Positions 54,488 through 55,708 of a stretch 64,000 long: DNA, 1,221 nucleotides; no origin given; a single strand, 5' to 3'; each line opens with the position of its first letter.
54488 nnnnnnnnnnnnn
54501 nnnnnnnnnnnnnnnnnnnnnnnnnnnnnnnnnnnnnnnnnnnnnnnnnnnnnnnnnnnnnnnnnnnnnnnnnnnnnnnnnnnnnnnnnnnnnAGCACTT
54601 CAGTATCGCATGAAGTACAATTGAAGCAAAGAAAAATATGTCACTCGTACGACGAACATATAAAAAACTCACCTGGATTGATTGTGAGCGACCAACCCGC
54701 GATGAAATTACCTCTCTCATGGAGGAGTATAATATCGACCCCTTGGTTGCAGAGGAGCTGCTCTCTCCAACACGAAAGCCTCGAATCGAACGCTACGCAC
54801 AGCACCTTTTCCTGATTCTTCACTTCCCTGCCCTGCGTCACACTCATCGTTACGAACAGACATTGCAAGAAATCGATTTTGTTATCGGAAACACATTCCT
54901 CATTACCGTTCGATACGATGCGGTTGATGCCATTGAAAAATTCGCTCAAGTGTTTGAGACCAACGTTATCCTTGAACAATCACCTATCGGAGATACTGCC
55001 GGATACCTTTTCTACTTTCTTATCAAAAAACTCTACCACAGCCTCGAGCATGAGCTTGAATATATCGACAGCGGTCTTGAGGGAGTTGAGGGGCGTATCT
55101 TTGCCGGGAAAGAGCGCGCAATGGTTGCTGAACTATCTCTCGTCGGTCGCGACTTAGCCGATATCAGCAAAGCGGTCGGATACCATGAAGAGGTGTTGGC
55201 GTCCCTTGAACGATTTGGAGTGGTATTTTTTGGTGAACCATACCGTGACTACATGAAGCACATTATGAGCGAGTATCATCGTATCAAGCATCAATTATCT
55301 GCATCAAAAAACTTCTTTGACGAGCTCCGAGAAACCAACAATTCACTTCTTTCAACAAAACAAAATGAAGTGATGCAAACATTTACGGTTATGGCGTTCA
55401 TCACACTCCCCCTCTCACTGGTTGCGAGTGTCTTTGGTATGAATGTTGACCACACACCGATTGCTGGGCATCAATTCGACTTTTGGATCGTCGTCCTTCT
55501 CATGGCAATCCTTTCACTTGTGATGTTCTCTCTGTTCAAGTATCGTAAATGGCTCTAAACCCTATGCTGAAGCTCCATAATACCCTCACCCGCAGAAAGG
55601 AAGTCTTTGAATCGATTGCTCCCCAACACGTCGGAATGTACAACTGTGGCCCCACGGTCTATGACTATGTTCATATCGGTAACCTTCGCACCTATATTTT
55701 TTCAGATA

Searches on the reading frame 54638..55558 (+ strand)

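Call 29: search_protein_families(library=pfam, proteins=[window:54638-55558:+], max_evalue=0.001)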
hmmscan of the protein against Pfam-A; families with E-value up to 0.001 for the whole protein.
window:54638-55558:+ (306 aa): 1 family
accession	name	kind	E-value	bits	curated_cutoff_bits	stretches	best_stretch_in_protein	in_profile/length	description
PF01544.23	CorA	-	4.7e-57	194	27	1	9-301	2-291/292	CorA-like Mg2+ transporter protein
